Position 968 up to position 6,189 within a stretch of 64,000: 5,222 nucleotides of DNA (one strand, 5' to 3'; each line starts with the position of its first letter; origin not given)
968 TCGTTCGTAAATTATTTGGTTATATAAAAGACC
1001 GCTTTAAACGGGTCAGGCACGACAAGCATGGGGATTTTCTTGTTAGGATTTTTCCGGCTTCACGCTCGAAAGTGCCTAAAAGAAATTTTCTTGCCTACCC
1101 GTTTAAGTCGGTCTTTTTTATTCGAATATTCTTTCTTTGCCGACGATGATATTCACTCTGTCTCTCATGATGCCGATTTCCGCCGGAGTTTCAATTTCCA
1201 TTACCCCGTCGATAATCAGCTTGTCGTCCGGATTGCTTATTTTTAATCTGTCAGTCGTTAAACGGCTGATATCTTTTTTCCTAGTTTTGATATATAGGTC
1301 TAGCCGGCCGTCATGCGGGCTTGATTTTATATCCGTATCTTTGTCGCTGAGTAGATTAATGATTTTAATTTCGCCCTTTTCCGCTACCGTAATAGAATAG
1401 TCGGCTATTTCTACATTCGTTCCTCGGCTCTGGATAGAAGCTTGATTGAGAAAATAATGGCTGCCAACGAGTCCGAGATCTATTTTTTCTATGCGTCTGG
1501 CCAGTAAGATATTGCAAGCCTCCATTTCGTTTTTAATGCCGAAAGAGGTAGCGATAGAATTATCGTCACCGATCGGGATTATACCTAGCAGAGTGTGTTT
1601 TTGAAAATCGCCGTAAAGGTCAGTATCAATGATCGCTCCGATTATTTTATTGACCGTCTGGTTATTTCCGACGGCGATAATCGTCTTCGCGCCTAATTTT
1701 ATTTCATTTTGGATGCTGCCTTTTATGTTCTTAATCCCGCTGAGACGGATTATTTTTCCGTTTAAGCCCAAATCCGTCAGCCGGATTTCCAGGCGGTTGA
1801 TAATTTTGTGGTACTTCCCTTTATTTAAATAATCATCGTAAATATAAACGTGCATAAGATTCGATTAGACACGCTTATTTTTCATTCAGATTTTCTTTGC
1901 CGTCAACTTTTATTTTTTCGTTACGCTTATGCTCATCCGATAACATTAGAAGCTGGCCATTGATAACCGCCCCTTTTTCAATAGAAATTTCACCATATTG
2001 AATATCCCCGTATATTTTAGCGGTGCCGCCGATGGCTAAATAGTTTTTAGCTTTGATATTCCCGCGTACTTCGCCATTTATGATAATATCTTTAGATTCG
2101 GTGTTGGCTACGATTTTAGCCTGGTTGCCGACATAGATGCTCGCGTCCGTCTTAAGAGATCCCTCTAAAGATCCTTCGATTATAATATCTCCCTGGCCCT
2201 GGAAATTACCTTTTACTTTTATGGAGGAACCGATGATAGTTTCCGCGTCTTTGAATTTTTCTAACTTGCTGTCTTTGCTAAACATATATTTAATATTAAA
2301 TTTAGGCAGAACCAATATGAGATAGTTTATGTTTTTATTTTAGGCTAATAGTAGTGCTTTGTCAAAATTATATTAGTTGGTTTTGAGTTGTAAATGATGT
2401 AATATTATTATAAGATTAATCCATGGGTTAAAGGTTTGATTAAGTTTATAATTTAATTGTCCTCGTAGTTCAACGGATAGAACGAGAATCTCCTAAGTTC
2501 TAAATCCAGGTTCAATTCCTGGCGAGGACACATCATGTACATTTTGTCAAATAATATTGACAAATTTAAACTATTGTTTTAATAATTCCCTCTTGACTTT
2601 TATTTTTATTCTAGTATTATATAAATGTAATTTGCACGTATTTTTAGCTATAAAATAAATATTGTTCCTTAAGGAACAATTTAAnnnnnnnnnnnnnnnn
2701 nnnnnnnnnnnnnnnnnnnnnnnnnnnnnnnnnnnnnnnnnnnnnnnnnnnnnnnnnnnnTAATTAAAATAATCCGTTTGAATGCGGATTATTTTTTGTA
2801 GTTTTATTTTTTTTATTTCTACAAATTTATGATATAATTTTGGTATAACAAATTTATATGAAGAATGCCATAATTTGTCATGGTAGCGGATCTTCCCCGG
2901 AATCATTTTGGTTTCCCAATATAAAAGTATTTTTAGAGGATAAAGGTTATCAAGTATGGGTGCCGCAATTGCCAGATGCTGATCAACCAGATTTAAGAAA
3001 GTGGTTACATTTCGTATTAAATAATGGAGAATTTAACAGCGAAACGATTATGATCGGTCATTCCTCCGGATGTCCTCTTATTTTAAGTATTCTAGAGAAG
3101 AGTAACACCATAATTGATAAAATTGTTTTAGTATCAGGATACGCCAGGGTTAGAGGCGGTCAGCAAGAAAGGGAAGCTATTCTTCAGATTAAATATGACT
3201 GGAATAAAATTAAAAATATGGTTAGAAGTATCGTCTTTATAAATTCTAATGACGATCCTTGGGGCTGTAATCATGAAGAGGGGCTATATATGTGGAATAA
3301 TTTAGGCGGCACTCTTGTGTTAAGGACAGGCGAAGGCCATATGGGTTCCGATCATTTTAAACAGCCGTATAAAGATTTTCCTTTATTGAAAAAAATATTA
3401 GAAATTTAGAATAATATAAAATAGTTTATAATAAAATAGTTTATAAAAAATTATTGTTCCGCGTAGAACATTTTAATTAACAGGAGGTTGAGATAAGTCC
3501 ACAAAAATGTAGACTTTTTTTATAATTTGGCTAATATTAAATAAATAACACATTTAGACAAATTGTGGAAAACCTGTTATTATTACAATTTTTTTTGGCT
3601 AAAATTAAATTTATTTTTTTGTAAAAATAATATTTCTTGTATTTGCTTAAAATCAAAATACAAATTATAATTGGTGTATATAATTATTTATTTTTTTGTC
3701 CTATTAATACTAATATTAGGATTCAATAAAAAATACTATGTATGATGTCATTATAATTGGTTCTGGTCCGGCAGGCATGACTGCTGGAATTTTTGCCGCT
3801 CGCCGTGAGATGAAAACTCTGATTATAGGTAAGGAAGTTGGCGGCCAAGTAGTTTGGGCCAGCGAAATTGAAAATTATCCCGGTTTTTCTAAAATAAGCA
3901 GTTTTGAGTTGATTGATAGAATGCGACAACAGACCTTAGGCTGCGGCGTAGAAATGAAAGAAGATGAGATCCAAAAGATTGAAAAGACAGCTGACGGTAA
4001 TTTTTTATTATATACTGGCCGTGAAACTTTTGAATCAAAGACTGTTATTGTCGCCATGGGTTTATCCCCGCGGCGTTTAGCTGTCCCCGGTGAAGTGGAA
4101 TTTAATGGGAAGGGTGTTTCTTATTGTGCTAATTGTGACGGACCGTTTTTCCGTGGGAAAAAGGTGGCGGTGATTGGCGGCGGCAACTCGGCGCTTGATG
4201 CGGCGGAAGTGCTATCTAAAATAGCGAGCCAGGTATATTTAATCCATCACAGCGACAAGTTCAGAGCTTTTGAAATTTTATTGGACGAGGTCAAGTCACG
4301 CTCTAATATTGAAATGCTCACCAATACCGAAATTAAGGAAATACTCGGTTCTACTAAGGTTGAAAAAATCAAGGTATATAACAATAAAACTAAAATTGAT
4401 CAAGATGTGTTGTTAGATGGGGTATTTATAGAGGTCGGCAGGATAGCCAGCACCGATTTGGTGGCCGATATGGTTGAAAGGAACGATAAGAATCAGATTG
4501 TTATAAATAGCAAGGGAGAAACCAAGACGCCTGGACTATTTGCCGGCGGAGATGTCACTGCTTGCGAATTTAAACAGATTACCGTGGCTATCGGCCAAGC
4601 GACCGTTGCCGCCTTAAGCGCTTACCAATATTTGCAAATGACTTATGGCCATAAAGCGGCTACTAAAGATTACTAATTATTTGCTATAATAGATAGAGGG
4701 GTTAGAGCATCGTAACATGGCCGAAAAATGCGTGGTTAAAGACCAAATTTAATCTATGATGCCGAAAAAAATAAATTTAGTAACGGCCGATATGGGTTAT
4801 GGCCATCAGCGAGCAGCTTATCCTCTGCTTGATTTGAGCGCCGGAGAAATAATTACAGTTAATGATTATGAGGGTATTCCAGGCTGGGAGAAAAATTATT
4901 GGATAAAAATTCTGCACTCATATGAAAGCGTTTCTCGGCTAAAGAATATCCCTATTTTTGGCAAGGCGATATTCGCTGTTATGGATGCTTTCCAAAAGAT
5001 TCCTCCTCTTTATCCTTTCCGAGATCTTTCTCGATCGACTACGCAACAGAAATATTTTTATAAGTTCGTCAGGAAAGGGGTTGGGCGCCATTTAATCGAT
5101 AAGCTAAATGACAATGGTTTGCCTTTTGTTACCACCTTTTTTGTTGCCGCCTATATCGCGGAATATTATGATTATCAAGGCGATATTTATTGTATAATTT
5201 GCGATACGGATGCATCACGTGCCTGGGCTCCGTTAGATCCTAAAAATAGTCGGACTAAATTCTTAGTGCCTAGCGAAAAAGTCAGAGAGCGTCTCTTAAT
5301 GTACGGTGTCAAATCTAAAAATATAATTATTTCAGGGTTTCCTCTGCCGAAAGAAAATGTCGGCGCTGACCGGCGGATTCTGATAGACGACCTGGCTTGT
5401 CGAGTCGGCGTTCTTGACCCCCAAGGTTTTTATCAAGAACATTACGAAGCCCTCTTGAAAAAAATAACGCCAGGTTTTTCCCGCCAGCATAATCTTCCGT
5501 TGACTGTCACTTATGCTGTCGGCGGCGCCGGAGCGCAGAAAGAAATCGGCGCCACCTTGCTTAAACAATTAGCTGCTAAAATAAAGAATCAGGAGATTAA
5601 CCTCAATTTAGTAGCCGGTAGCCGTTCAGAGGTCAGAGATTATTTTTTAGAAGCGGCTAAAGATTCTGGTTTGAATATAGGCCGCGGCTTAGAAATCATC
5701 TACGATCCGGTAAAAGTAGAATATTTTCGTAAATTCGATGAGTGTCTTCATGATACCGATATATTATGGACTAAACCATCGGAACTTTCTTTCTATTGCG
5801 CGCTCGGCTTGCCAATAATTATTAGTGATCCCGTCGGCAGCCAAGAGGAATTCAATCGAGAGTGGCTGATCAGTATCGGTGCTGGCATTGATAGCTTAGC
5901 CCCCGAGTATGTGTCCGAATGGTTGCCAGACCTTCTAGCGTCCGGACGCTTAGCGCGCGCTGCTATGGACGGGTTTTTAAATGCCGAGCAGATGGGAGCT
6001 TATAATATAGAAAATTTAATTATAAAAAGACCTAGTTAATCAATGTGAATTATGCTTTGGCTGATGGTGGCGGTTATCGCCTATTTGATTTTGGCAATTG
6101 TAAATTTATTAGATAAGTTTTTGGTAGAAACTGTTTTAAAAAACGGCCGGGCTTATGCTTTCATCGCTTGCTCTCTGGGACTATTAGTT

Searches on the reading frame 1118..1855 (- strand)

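Call 37: search_protein_families(library=pfam, proteins=[window:1118-1855:-], max_evalue=0.001)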
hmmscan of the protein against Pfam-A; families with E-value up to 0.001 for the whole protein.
window:1118-1855:- (245 aa): 1 family
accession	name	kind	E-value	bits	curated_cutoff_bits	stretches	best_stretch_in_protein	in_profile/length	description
PF00781.29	DAGK_cat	-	6.7e-09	35.8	23.6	1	11-129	11-124/125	Diacylglycerol kinase catalytic domain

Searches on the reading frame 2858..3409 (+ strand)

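Call 37: search_protein_families(library=pfam, proteins=[window:2858-3409:+], max_evalue=0.001)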
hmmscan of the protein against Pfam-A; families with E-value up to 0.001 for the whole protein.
window:2858-3409:+ (183 aa): 3 families
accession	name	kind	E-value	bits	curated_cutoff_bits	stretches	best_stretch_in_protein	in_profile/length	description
PF06821.19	Ser_hydrolase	-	3.7e-14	53.4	22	1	5-166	2-158/172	Serine hydrolase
PF00561.26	Abhydrolase_1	-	6.3e-06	26.5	25.8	1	5-98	4-106/245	alpha/beta hydrolase fold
PF12697.13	Abhydrolase_6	-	3.3e-05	25.1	26.3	1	5-150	2-155/217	Alpha/beta hydrolase family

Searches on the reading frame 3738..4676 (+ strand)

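Call 37: search_protein_families(library=pfam, proteins=[window:3738-4676:+], max_evalue=0.001)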
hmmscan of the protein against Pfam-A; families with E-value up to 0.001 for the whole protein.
window:3738-4676:+ (312 aa): 13 families
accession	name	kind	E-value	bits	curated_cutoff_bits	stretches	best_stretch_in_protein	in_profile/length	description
PF07992.20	Pyr_redox_2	-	1.1e-49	169.9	26.1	1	2-288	1-291/291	Pyridine nucleotide-disulphide oxidoreductase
PF13738.12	Pyr_redox_3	-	1.2e-24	87.5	30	1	75-271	101-305/305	Pyridine nucleotide-disulphide oxidoreductase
PF00070.33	Pyr_redox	-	1.6e-15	57.8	22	1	142-214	1-80/82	Pyridine nucleotide-disulphide oxidoreductase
PF03486.20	HI0933_like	-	9.2e-11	42.1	50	0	3-33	2-32/244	HI0933-like protein Rossmann domain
PF00890.30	FAD_binding_2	-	9.8e-10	38.6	20.4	1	3-42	1-42/414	FAD binding domain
PF12831.13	FAD_oxidored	-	2e-07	31.1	27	1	3-39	1-39/416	FAD dependent oxidoreductase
PF01946.23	Thi4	-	2.5e-06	27.3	26.2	1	3-34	19-51/235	Thi4 family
PF05834.18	Lycopene_cycl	-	6.1e-05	22.7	23.4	0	3-45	1-49/380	Lycopene cyclase protein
PF00743.25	FMO-like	-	8.8e-05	21.6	22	1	115-174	158-217/532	Flavin-binding monooxygenase-like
PF01134.28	GIDA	-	9.3e-05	22.1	22.1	0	3-33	1-31/391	Glucose inhibited division protein A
PF13450.12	NAD_binding_8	-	0.00019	22.1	21.9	0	6-37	1-34/68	NAD(P)-binding Rossmann-like domain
PF01494.25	FAD_binding_3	-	0.00035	20.3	22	0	2-32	2-32/349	FAD binding domain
PF13434.12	Lys_Orn_oxgnase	-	0.00072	19.2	21.3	0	95-166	143-216/339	L-lysine 6-monooxygenase/L-ornithine 5-monooxygenase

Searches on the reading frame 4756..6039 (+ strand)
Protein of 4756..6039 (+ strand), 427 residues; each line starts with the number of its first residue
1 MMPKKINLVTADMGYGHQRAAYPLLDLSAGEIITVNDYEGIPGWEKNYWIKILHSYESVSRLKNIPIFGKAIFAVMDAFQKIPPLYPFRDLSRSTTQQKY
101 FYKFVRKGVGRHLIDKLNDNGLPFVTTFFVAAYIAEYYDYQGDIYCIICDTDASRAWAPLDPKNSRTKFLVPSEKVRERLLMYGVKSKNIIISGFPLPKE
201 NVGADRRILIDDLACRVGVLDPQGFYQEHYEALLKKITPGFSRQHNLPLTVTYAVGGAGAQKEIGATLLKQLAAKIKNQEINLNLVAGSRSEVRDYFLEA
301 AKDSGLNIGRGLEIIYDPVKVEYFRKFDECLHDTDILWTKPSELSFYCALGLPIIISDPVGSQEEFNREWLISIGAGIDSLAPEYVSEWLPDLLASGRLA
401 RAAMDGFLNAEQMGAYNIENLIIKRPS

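Call 37: search_protein_families(library=pfam, proteins=[window:4756-6039:+], max_evalue=0.001)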
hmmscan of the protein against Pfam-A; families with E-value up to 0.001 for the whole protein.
window:4756-6039:+ (427 aa): 1 family
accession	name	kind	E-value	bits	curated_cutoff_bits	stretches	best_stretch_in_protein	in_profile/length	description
PF22053.2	DUF6938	-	7e-12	45.9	27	1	245-302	34-91/236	Domain of unknown function (DUF6938)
